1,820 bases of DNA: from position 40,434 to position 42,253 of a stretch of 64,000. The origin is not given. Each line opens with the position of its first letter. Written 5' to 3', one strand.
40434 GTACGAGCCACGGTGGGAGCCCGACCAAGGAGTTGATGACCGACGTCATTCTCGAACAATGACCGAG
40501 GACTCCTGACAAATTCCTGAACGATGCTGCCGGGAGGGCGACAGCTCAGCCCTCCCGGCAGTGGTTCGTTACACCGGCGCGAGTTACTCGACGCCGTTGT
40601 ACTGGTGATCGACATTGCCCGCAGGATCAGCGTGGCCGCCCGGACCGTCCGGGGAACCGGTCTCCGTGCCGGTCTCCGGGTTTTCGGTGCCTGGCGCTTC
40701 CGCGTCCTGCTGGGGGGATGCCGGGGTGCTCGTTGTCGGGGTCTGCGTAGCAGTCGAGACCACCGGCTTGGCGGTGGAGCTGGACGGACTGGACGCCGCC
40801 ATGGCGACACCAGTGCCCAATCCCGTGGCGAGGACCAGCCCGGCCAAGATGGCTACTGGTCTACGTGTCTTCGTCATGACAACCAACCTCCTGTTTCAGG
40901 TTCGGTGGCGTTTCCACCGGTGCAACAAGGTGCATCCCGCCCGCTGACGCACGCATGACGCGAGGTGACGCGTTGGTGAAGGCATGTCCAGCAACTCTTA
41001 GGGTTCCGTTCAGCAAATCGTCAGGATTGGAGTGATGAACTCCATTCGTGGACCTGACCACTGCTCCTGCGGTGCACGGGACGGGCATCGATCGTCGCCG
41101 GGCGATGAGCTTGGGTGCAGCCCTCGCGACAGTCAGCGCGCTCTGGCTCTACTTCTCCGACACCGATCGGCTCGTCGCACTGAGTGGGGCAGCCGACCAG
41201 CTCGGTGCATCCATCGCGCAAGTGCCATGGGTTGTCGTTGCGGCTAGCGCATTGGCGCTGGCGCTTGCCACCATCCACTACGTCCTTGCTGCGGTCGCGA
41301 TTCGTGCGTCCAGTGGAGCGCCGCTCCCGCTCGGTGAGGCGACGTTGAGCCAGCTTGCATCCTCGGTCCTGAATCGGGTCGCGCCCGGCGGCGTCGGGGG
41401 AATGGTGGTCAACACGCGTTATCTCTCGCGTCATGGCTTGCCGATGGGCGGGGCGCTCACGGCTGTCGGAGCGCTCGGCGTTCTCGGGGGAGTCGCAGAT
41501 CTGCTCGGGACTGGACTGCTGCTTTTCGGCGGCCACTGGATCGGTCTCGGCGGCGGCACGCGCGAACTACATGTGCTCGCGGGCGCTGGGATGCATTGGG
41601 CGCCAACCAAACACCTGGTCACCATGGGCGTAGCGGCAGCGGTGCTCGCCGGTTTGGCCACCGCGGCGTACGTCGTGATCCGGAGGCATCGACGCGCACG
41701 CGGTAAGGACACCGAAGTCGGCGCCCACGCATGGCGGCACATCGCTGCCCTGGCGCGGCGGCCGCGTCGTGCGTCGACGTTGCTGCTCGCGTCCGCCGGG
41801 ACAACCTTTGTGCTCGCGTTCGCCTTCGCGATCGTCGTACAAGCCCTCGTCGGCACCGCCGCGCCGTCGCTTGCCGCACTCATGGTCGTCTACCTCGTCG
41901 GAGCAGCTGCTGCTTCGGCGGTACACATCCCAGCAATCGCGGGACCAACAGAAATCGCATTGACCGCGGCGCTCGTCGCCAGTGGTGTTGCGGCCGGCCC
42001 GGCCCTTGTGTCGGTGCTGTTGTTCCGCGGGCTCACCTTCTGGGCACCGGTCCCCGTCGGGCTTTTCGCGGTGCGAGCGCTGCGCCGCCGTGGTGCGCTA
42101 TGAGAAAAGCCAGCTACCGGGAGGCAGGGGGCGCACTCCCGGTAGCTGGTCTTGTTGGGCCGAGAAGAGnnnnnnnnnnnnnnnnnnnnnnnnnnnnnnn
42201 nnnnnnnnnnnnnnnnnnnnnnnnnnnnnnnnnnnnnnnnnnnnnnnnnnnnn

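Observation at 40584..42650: Two paralogous small secreted proteins with a conserved His/Asp-rich C-terminal motif and a shared palindromic 5'-UTR element, flanking a polytopic membrane protein next to a two-component system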

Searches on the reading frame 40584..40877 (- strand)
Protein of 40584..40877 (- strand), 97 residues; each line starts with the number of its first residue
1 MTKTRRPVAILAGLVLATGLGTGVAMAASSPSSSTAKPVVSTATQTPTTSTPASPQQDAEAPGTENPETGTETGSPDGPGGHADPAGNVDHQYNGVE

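Call 6: search_protein_families(library=pfam, proteins=[window:40584-40877:-], max_evalue=0.01)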
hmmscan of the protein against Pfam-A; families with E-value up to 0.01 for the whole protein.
window:40584-40877:- (97 aa): 0 families

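Call 7: search_protein_families(library=ncbifam, proteins=[window:40584-40877:-], max_evalue=0.01)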
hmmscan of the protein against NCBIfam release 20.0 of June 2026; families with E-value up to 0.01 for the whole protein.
window:40584-40877:- (97 aa): 0 families

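Call 10: find_homologous_proteins(query=A1, max_evalue=0.001)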
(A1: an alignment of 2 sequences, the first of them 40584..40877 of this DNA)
Query A1 (2 sequences) (97 aa, profile of the alignment): 446 proteins with E <= 0.001 among 8000 candidates; the best 120 are listed.
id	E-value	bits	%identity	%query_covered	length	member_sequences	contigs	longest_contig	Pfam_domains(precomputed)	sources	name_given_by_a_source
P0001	3.5e-66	239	71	49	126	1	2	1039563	-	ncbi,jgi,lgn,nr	ncbi:MAG: hypothetical protein QOG53_1321 [Frankiales bacterium]|jgi:hypothetical protein|nr:hypothe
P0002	9.5e-49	183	76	41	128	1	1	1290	-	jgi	jgi:hypothetical protein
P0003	4.2e-41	158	48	100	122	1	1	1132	-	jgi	jgi:hypothetical protein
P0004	4.7e-40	155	86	22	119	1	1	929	-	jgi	jgi:hypothetical protein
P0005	1.1e-38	150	46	100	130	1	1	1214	-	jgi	jgi:hypothetical protein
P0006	5.8e-28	116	78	28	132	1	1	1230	-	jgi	jgi:hypothetical protein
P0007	2.9e-22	97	37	100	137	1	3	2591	-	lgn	-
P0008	3.7e-22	97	81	22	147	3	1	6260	-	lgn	-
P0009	2.0e-21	95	47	100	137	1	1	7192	-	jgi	jgi:hypothetical protein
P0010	2.0e-20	91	67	34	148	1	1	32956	-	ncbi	ncbi:MAG: hypothetical protein ACR2JO_01835 [Mycobacteriales bacterium]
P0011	2.3e-20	91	33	100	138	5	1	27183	-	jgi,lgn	jgi:hypothetical protein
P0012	7.0e-20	90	31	100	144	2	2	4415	-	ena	-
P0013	2.3e-19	88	67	31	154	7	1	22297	-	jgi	-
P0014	4.6e-19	87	67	39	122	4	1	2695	-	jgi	jgi:hypothetical protein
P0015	8.3e-19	86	76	30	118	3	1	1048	-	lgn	-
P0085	3.6e-11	61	79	28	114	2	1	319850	-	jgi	jgi:hypothetical protein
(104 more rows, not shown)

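Call 13: find_related_loci(query=A3, collection=genome_contigs, flank=6000)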
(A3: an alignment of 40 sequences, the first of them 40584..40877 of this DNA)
Query A3 (97 aa) in genome_contigs; peptide patterns used: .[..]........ (x = any residue, [..] = any of these).
229 stretches matched a pattern; 154 encode a relative of the query (tblastn E <= 1e-3); the best 80 are kept; 80 distinct loci.
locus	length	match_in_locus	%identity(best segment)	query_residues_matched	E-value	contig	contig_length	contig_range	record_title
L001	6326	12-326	50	1-97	6e-19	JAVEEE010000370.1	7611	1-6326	MAG: Frankiaceae bacterium isolate BP_193 scaffold_3841905, whole genome shotgun sequence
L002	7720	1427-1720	43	1-97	3e-13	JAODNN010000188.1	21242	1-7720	MAG: Blastococcus sp. isolate RYN_119 scaffold_2199681, whole genome shotgun sequence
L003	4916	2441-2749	43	1-97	3e-12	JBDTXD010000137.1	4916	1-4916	MAG: Actinomycetota bacterium isolate cluster4_bin.108 NODE_70728_length_4916_cov_4.897141, whole genome shotgun sequenc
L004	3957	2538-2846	42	1-97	4e-12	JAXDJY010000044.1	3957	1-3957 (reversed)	MAG: Actinomycetota bacterium isolate BP_582 scaffold_7315474, whole genome shotgun sequence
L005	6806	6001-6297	39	1-97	4e-12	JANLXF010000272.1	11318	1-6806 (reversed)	MAG: Actinomycetes bacterium isolate OTE_20_metabat_100 OTE_20_k141_2732601, whole genome shotgun sequence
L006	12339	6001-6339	39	3-97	7e-12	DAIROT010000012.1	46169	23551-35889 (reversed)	MAG TPA_asm: Acidimicrobiales bacterium isolate CTOTU21798 NODE_158_length_46169_cov_4.004901, whole genome shotgun sequ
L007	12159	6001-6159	53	45-97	9e-12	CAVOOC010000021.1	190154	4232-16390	MAG: uncultured Actinomycetes bacterium isolate MFD10064.bin.2.68 genome assembly, contig: contig_27205, whole genome sh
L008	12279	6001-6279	40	1-97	1e-11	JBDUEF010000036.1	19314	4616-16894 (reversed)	MAG: Actinomycetota bacterium isolate cluster4_bin.89 NODE_5267_length_19314_cov_15.890077, whole genome shotgun sequenc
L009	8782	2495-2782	43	1-97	2e-11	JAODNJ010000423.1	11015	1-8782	MAG: Frankiales bacterium isolate RYN_115 scaffold_281750, whole genome shotgun sequence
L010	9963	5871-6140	43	1-97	2e-11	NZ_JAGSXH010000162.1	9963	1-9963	Actinocrinis puniceicyclus strain DSM 45618 NODE_162_length_9963_cov_14.1195, whole genome shotgun sequence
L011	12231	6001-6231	49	27-97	5e-11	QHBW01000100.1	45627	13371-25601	MAG: Solirubrobacterales bacterium isolate RRmetagenome_bin10 antarctic_metabat_veryspec_bin_3_contig_1210, whole genome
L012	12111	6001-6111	68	65-97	8e-11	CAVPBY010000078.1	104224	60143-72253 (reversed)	MAG: uncultured Solirubrobacteraceae bacterium isolate MFD10064.bin.2.72 genome assembly, contig: contig_6283, whole gen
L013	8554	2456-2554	76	68-97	1e-10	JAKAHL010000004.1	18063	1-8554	MAG: Chloroflexi bacterium isolate WY3.bin108 NODE_5178_length_18063_cov_1.771298, whole genome shotgun sequence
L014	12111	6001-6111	65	59-97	1e-10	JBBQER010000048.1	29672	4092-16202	MAG: Acidimicrobiia bacterium isolate Co_metawrap_1095 Cmw_1095_k141_19424689_length_29672_cov_9.0000, whole genome shot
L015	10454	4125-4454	37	3-97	3e-10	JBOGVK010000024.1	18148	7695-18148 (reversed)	MAG: Actinomycetota bacterium isolate TC-S_metawrap_bin.157 k127_2800945, whole genome shotgun sequence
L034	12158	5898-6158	38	11-97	1e-8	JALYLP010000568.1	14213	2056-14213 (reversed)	MAG: Actinomycetota bacterium isolate AFD bin42 SD1484-86_k127_2117248, whole genome shotgun sequence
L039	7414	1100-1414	40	4-97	2e-8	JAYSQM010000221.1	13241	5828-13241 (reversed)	MAG: Phycicoccus sp. isolate GFS_11768 GFS_11768_220, whole genome shotgun sequence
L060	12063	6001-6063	81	77-97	1e-7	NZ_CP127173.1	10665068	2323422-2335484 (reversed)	Amycolatopsis nalaikhensis strain 2-2 chromosome, complete genome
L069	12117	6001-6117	54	63-97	3e-7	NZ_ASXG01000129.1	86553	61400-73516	Amycolatopsis orientalis DSM 43388 contig_38, whole genome shotgun sequence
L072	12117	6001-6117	54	63-97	3e-7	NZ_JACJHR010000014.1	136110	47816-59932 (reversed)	Amycolatopsis echigonensis strain JCM 21831 14, whole genome shotgun sequence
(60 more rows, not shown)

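Call 20: search_protein_families(library=pfam, proteins=[L069:9982-12117:-, L060:1242-1967:-, L034:8420-9082:+, L039:6023-6967:-, L060:8312-9073:-, L072:6249-7223:+], max_evalue=0.001)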
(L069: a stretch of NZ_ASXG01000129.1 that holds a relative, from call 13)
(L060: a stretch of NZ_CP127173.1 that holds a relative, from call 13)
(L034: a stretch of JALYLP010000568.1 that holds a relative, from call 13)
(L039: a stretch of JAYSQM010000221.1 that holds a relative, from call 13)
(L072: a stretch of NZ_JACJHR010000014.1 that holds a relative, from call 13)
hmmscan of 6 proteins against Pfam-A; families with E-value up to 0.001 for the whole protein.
L069:9982-12117:- (711 aa): 1 family
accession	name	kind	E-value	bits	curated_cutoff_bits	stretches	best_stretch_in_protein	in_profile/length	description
PF02687.27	FtsX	-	3.6e-24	85.6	25.5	2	588-704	5-120/120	FtsX-like permease C-terminal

L060:1242-1967:- (241 aa): 5 families
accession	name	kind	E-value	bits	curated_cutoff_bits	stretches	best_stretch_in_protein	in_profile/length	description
PF00005.33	ABC_tran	-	1.3e-30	107.2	25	1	44-190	1-136/137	ABC transporter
PF13304.12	AAA_21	-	7.2e-10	39.8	27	1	146-225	221-303/304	AAA domain, putative AbiEii toxin, Type IV TA system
PF02463.25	SMC_N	-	2e-07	31.1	40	1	146-234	135-211/220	RecF/RecN/SMC N terminal domain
PF13191.12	AAA_16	-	2.5e-05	25.3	32.6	1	51-209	19-124/167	AAA ATPase domain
PF13555.12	AAA_29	-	0.00015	21.9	27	1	48-72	16-41/61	P-loop containing region of AAA domain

L034:8420-9082:+ (220 aa): 0 families

L039:6023-6967:- (314 aa): 0 families

L060:8312-9073:- (253 aa): 1 family
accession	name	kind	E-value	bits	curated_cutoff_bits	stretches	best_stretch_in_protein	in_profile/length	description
PF03988.17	DUF347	-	1.4e-56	189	28.2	4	14-63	1-50/52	Repeat of Unknown Function (DUF347)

L072:6249-7223:+ (324 aa): 0 families

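Call 21: search_solved_structures(query=A3, max_evalue=10, show_alignments=2)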
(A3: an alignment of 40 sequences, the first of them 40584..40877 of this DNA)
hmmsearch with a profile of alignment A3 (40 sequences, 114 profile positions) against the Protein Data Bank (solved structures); distinct sequences matched with E-value up to 10: 0.

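Call 22: search_protein_families(library=pfam, alignment_id=A3, max_evalue=1)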
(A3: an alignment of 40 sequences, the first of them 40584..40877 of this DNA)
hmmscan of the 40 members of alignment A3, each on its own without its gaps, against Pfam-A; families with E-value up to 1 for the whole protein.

A. member 1, window:40584-40877:- (97 aa): 0 families

B. families by the number of members that match (of 40 scanned): 17 families
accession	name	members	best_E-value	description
PF24334.1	DUF7502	8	0.0024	Family of unknown function (DUF7502)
PF01006.25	HCV_NS4a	2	0.097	Hepatitis C virus non-structural protein NS4a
PF23922.1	DUF7261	1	0.00061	Family of unknown function (DUF7261)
PF16940.10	Tic110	1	0.016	Chloroplast envelope transporter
PF12435.13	DUF3678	1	0.068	Protein of unknown function (DUF3678)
PF16810.10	RXLR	1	0.074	RXLR phytopathogen effector protein, Avirulence activity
PF16723.11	DUF5065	1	0.075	Domain of unknown function (DUF5065)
PF10428.14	SOG2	1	0.12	RAM signalling pathway protein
PF13663.11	DUF4148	1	0.12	Domain of unknown function (DUF4148)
PF08023.17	Antimicrobial_2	1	0.17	Frog antimicrobial peptide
PF21827.1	New_glue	1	0.21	New glue protein family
PF17792.6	ThiD2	1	0.24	ThiD2 family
PF22251.1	PFF1_TM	1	0.37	Vacuolar membrane protease, transmembrane domain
PF08139.17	LPAM_1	1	0.53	Prokaryotic membrane lipoprotein lipid attachment site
PF15250.11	Raftlin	1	0.63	Raftlin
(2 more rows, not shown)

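Call 27: find_encoding_contigs(protein=P0001, flank=10000, max_places=2)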
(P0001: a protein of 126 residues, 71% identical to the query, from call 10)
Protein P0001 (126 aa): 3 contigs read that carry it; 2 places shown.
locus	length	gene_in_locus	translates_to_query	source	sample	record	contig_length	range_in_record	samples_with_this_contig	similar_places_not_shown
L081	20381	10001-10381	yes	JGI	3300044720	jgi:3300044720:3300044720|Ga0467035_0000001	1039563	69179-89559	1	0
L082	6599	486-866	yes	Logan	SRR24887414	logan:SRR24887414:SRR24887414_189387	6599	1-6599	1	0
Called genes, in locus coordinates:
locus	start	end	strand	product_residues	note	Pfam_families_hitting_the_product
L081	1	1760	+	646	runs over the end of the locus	PF00082:Peptidase_S8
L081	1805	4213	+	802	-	PF00990:GGDEF, PF00563:EAL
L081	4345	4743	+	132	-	-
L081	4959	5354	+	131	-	PF00903:Glyoxalase (faint)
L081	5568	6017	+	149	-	PF00072:Response_reg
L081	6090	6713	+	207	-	PF00929:RNase_T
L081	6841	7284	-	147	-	-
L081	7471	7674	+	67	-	-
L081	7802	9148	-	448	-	PF00672:HAMP, PF00512:HisKA, PF13581:HATPase_c_2 (faint), PF02518:HATPase_c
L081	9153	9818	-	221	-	PF00072:Response_reg, PF00486:Trans_reg_C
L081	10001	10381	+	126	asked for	-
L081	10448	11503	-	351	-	PF03706:LPG_synthase_TM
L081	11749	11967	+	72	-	-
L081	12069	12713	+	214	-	PF09335:VTT_dom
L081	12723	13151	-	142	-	-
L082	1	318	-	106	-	?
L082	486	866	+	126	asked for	-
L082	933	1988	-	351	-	PF03706:LPG_synthase_TM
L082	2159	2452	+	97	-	-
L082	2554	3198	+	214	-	PF09335:VTT_dom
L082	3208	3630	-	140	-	-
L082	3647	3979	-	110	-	PF01127:Sdh_cyt (weak), PF02313:Fumarate_red_D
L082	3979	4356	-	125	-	PF02300:Fumarate_red_C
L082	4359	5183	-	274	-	PF13085:Fer2_3, PF13183:Fer4_8, PF13237:Fer4_10, PF13534:Fer4_17 (weak)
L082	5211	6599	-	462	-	?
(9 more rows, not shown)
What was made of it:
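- One public gene call truncates geneA (call 27).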

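Call 28: find_encoding_contigs(protein=P0085, flank=8000, max_places=2)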
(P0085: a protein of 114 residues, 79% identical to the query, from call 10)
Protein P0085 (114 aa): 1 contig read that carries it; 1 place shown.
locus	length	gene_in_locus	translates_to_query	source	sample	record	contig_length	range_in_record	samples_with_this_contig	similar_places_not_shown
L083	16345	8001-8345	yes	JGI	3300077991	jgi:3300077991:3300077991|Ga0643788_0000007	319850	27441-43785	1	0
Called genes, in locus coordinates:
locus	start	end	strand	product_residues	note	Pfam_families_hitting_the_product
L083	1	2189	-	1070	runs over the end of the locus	-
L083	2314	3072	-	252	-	PF00892:EamA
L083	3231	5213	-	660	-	PF01432:Peptidase_M3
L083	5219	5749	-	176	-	PF20660:DUF6812 (faint)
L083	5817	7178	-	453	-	PF00672:HAMP (weak), PF00512:HisKA, PF13581:HATPase_c_2 (weak), PF02518:HATPase_c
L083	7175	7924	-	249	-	PF00072:Response_reg, PF00486:Trans_reg_C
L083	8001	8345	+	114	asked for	-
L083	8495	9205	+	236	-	PF00072:Response_reg, PF00486:Trans_reg_C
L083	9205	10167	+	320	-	PF00512:HisKA, PF02518:HATPase_c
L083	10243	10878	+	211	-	-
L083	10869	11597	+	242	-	PF02463:SMC_N, PF00005:ABC_tran, PF13304:AAA_21 (faint)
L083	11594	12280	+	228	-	PF02463:SMC_N (faint), PF00005:ABC_tran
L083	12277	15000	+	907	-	PF02687:FtsX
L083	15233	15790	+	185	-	PF00583:Acetyltransf_1 (weak), PF13527:Acetyltransf_9, PF13508:Acetyltransf_7 (weak)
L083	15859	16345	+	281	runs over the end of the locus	-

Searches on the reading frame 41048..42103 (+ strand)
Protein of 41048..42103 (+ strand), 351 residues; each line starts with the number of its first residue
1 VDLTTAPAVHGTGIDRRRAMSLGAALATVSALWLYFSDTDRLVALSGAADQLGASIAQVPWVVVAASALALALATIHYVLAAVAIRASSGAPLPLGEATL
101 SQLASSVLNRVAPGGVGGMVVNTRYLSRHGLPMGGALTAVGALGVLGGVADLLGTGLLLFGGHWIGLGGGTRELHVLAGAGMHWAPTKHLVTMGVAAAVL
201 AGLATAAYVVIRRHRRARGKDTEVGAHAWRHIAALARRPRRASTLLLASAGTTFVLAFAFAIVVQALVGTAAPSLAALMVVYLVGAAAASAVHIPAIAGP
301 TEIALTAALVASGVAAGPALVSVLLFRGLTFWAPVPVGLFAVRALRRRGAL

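Call 6: search_protein_families(library=pfam, proteins=[window:41048-42103:+], max_evalue=0.01)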
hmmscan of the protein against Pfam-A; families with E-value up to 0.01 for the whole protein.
window:41048-42103:+ (351 aa): 1 family
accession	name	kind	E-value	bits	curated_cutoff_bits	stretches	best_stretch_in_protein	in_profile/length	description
PF03706.18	LPG_synthase_TM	-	1.1e-18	68.2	33.4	1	49-338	21-302/302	Lysylphosphatidylglycerol synthase TM region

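Call 7: search_protein_families(library=ncbifam, proteins=[window:41048-42103:+], max_evalue=0.01)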
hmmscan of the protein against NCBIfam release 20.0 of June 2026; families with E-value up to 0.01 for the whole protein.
window:41048-42103:+ (351 aa): 1 family
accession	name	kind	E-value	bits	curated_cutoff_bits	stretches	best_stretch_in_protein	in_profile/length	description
NF033480.1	bifunc_MprF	equivalog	2.9e-07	29.2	600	1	50-341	30-293/841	bifunctional lysylphosphatidylglycerol flippase/synthetase MprF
